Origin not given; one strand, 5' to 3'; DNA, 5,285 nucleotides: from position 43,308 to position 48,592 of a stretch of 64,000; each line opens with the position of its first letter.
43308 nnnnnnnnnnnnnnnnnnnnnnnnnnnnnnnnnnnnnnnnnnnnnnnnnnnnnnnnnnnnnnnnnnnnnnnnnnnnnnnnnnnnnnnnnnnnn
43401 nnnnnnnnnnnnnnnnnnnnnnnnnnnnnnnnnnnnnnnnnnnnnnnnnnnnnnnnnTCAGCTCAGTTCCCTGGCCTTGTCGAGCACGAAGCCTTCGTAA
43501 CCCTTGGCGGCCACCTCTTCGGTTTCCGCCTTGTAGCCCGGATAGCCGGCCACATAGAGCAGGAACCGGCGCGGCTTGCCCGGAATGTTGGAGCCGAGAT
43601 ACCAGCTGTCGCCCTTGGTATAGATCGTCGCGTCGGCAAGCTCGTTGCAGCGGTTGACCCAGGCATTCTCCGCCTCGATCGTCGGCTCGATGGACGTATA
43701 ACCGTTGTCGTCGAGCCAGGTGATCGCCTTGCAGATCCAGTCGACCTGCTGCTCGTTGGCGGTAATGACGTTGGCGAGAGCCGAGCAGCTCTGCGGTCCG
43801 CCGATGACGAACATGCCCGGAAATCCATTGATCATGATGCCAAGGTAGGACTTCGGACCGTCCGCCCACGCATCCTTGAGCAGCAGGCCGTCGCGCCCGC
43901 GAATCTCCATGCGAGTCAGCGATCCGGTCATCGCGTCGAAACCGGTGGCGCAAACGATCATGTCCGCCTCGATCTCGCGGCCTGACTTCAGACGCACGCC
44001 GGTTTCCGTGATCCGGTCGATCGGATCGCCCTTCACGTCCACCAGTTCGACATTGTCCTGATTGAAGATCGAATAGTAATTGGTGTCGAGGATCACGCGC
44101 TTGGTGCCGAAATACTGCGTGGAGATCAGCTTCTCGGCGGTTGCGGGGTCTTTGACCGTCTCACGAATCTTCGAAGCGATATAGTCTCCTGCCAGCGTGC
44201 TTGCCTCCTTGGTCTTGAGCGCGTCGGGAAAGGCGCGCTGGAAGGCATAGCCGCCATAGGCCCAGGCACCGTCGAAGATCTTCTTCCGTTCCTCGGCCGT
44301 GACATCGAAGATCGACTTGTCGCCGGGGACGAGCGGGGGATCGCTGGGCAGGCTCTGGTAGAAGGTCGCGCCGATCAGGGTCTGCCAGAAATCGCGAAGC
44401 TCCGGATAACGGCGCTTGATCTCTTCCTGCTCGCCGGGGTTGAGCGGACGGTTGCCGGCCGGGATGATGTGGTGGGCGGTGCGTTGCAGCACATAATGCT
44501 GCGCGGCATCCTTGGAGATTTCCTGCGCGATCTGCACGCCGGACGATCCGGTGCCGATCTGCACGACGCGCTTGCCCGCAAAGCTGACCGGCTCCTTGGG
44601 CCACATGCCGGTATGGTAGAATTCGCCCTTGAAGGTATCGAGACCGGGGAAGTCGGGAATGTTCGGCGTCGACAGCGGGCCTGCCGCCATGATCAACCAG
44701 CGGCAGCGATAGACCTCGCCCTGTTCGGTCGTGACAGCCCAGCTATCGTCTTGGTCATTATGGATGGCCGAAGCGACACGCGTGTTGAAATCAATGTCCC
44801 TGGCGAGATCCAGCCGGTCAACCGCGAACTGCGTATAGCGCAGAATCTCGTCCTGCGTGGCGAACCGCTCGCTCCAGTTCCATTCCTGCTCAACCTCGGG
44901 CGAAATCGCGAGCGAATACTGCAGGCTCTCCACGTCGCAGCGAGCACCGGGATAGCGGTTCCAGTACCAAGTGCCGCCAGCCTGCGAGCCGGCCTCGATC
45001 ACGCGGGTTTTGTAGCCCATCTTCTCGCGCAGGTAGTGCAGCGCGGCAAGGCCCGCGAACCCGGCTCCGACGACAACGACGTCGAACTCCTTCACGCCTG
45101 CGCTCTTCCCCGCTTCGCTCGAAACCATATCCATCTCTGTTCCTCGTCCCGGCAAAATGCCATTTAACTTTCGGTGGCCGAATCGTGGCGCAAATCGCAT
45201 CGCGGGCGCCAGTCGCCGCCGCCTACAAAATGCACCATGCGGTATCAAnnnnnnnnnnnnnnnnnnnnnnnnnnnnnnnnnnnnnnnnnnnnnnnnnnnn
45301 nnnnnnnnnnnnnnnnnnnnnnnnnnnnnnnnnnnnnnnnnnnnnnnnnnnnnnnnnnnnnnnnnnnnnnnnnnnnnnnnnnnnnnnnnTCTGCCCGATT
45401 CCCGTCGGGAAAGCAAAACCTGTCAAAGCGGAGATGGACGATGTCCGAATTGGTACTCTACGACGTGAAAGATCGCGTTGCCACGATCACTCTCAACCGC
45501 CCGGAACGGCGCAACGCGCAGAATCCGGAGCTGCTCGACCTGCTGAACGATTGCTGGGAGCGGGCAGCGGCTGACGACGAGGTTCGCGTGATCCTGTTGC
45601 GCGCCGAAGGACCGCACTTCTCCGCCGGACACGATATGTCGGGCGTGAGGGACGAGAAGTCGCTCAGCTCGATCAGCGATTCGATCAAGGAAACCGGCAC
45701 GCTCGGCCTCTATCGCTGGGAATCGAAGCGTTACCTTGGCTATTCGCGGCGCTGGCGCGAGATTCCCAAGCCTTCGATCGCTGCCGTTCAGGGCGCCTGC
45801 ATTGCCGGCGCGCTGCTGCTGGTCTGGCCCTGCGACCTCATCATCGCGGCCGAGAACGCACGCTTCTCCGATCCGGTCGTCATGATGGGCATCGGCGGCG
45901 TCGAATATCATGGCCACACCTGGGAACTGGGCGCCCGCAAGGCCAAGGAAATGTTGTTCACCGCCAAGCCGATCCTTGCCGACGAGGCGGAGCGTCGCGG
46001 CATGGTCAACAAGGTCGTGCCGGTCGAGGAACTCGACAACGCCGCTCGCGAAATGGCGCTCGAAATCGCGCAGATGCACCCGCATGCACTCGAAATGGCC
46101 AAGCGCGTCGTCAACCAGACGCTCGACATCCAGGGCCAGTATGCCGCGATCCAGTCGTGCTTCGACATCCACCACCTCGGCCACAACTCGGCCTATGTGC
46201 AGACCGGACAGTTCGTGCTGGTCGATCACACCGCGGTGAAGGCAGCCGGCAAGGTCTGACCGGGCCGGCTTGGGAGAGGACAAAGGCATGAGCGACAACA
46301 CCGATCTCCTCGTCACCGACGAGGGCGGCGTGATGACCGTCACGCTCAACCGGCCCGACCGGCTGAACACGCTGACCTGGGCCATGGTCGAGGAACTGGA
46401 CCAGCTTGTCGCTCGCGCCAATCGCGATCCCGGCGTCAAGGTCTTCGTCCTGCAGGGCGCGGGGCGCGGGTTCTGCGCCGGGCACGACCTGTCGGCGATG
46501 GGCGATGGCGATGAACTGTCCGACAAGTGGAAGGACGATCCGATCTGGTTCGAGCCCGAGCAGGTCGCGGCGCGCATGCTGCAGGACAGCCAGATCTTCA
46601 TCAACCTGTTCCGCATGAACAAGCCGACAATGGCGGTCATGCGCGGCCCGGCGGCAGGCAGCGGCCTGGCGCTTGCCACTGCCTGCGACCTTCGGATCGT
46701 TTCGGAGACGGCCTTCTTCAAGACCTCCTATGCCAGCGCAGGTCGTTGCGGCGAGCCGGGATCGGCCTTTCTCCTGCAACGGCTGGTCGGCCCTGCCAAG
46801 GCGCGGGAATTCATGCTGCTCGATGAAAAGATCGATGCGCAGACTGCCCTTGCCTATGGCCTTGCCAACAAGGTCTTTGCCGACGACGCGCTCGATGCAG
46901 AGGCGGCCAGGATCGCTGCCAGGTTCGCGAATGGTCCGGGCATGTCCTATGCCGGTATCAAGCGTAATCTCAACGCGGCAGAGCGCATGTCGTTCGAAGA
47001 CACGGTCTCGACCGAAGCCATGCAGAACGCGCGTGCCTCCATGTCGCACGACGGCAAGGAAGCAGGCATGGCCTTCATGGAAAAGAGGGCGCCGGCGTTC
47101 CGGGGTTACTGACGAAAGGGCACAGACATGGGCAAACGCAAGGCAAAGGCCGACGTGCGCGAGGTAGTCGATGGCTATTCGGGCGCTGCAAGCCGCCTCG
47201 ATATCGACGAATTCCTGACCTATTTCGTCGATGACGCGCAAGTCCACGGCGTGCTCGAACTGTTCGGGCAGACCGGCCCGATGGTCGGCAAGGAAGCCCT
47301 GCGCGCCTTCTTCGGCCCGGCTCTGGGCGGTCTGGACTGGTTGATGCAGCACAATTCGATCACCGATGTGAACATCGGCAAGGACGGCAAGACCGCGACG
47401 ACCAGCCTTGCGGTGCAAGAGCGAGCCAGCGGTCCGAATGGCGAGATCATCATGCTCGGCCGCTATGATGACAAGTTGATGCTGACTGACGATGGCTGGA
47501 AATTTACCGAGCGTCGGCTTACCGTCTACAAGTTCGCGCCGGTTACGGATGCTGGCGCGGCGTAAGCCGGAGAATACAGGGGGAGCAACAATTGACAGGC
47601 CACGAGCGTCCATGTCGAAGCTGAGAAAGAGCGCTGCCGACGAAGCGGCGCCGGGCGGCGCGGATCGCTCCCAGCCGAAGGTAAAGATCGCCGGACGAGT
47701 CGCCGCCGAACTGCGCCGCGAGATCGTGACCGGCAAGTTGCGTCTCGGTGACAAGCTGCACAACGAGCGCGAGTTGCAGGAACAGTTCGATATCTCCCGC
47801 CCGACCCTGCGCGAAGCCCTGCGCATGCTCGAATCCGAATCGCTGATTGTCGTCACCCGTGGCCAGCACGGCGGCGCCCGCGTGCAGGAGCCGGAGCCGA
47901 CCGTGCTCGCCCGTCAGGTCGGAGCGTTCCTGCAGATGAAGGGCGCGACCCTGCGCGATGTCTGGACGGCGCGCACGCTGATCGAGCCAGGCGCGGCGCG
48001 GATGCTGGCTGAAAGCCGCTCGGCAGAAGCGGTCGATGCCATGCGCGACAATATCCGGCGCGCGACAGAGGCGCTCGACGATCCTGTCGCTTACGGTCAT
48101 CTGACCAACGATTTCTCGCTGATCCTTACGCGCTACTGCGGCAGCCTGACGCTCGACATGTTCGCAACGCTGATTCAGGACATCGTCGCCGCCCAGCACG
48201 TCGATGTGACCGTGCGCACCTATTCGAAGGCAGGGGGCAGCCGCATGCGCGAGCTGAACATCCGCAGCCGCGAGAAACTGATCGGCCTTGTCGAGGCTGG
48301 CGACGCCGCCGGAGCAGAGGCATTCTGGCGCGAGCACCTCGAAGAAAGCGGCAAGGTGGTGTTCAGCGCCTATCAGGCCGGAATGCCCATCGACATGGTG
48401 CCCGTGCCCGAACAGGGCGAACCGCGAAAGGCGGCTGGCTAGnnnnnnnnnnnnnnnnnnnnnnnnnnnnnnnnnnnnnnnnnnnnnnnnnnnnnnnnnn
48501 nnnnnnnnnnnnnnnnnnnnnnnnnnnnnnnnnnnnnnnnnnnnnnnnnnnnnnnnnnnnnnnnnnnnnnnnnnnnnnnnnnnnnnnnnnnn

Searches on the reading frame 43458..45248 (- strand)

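Call 10: search_protein_families(library=pfam, proteins=[window:43458-45248:-], max_evalue=0.00001)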
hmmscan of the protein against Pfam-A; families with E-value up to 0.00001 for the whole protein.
window:43458-45248:- (596 aa): 10 families
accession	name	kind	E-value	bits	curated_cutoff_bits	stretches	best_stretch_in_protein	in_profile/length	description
PF13738.12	Pyr_redox_3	-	1.1e-19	71.2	30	1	58-259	1-198/305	Pyridine nucleotide-disulphide oxidoreductase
PF00743.25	FMO-like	-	4.2e-18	65.5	22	1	57-262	4-220/532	Flavin-binding monooxygenase-like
PF07992.20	Pyr_redox_2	-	5.1e-18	65.9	26.1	1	55-260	1-177/291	Pyridine nucleotide-disulphide oxidoreductase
PF01266.30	DAO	-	1.8e-12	47.9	27.9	1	56-95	1-40/353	FAD dependent oxidoreductase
PF13450.12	NAD_binding_8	-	6.4e-11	42.8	21.9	1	59-108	1-49/68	NAD(P)-binding Rossmann-like domain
PF13434.12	Lys_Orn_oxgnase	-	5.7e-09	36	21.3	1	125-253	87-215/339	L-lysine 6-monooxygenase/L-ornithine 5-monooxygenase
PF01946.23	Thi4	-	9.2e-09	35.3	26.2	0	49-94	12-58/235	Thi4 family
PF05834.18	Lycopene_cycl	-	1.8e-07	31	23.4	0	56-211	1-160/380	Lycopene cyclase protein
PF01134.28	GIDA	-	8.7e-07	28.8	22.1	0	56-84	1-28/391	Glucose inhibited division protein A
PF03486.20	HI0933_like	-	9.6e-07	28.9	50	0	151-197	125-170/244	HI0933-like protein Rossmann domain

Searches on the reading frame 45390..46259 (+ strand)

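Call 23: search_protein_families(library=pfam, proteins=[window:45390-46259:+], max_evalue=0.00001)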
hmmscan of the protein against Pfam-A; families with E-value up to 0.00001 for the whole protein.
window:45390-46259:+ (289 aa): 2 families
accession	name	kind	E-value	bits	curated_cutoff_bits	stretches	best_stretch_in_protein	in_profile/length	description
PF00378.25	ECH_1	-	1.2e-39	136.6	27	1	27-254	3-217/251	Enoyl-CoA hydratase/isomerase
PF16113.10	ECH_2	-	3.3e-14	53.6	27.2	1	31-259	2-227/335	Enoyl-CoA hydratase/isomerase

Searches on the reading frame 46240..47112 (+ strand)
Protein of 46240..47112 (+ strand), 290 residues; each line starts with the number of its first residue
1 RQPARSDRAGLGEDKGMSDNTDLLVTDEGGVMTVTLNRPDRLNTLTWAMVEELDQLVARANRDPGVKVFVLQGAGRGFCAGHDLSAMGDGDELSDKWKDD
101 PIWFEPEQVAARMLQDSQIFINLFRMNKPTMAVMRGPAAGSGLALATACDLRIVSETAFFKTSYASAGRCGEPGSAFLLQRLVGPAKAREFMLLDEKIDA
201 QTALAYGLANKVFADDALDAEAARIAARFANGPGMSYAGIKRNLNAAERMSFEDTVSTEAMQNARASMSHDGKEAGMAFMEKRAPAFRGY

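Call 23: search_protein_families(library=pfam, proteins=[window:46240-47112:+], max_evalue=0.00001)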
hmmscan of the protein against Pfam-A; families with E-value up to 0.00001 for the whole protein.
window:46240-47112:+ (290 aa): 2 families
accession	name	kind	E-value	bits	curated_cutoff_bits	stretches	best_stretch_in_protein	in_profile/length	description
PF00378.25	ECH_1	-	2.3e-43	148.8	27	1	28-288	3-249/251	Enoyl-CoA hydratase/isomerase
PF16113.10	ECH_2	-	2.9e-27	96.5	27.2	1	32-248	2-203/335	Enoyl-CoA hydratase/isomerase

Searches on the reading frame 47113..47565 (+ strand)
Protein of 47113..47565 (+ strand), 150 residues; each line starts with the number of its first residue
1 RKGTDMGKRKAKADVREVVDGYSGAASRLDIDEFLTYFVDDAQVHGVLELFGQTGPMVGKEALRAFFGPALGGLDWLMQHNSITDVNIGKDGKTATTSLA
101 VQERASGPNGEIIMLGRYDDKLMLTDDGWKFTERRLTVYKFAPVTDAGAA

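Call 23: search_protein_families(library=pfam, proteins=[window:47113-47565:+], max_evalue=0.00001)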
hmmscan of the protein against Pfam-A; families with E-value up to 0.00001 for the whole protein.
window:47113-47565:+ (150 aa): 1 family
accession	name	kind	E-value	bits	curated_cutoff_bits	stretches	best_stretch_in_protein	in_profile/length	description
PF13577.12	SnoaL_4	-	2.5e-13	50.6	24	1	11-135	5-126/126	SnoaL-like domain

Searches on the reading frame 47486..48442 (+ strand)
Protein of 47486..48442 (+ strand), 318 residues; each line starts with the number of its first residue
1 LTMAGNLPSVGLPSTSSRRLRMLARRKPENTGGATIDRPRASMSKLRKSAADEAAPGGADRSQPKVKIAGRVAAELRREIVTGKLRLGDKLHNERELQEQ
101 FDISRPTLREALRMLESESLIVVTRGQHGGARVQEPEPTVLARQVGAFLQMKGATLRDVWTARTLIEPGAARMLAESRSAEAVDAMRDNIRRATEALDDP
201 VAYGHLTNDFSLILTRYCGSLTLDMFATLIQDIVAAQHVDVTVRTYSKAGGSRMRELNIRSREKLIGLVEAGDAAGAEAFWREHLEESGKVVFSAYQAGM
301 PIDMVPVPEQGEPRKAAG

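Call 23: search_protein_families(library=pfam, proteins=[window:47486-48442:+], max_evalue=0.00001)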
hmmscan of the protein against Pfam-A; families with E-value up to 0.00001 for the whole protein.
window:47486-48442:+ (318 aa): 2 families
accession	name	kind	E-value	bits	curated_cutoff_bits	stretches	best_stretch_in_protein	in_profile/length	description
PF00392.27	GntR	-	1.3e-17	63.6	27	1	70-127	3-60/64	Bacterial regulatory proteins, gntR family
PF07729.17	FCD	-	2.7e-14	54.1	24.3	1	158-286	1-124/125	FCD domain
